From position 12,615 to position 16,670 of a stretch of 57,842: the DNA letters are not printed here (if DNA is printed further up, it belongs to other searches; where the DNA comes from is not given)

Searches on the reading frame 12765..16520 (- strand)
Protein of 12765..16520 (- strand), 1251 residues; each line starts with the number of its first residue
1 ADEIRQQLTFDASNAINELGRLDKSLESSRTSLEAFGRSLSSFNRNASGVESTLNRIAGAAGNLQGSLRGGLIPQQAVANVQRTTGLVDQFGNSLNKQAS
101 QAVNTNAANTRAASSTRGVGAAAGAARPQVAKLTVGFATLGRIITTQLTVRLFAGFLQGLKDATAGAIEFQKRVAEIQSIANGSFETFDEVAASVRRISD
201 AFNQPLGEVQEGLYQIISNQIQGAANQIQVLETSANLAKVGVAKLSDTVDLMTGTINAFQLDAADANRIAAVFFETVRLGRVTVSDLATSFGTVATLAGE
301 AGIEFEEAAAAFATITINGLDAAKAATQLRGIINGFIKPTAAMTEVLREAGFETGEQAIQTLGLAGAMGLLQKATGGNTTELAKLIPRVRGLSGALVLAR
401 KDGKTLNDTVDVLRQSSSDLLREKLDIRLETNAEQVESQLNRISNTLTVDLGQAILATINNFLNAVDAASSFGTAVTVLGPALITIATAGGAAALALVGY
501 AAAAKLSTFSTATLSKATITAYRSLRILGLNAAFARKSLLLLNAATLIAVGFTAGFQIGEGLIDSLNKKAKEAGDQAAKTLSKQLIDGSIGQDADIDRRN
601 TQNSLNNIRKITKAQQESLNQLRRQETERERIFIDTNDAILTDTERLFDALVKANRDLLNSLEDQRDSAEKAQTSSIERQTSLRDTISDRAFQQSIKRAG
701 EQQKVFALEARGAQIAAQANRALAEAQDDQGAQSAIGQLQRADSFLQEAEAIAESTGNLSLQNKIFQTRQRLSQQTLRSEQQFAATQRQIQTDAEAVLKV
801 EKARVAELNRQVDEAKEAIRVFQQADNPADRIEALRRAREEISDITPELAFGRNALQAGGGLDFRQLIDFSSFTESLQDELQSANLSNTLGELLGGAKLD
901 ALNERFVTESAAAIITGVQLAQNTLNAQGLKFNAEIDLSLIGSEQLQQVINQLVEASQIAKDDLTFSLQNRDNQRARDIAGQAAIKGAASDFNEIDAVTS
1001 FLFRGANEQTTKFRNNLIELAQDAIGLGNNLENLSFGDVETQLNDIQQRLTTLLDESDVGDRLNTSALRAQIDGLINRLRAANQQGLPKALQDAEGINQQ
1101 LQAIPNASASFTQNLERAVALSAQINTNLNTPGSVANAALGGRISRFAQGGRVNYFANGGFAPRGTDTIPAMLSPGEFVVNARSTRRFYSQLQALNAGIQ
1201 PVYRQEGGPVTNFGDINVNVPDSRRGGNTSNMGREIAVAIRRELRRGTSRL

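Call 17: search_protein_families(library=phrogs, proteins=[window:12765-16520:-], max_evalue=0.001)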
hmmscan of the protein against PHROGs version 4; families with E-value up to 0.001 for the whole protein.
window:12765-16520:- (1251 aa): 17 families
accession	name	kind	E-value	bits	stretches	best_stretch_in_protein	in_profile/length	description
phrog_23013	-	tail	3.1e-26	92.4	1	163-642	128-603/1379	tail length tape measure protein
phrog_991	-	tail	3.8e-26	92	1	159-576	290-694/1966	tail length tape measure protein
phrog_1272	-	tail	2.2e-23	83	1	17-554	105-664/1606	tail length tape measure protein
phrog_1533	-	tail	1.1e-21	77.2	1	112-817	208-914/1688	tail length tape measure protein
phrog_4704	-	tail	1.7e-19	71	1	75-551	130-615/625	tail length tape measure protein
phrog_28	-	tail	1.4e-18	67.9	1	20-552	120-666/1228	tail length tape measure protein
phrog_167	-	tail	1.5e-17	63.7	1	17-622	145-771/1555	tail length tape measure protein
phrog_36688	-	tail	2.3e-17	62.8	1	164-463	71-365/1600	tail length tape measure protein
phrog_9696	-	tail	3.1e-16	59.4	1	102-394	20-308/1415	tail length tape measure protein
phrog_5493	-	tail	1.2e-11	44.7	1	235-352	137-254/1102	tail length tape measure protein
phrog_58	-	tail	1.3e-09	38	1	38-496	190-638/1544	tail length tape measure protein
phrog_37649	-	tail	1.5e-09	36.6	1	156-535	446-819/2006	tail length tape measure protein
phrog_14441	-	tail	5.4e-08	33.9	1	161-328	72-238/241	tail length tape measure protein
phrog_1293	-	tail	8.1e-07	28.2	1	17-464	29-494/1424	tail length tape measure protein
phrog_5218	-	unknown function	6e-06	25.6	1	78-835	165-946/1599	-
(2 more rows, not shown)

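Call 38: find_encoding_contigs(protein=window:12765-16520:-, flank=10000, max_places=1)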
Protein window:12765-16520:- (1251 aa): no gene with exactly this product is on record in the collection.
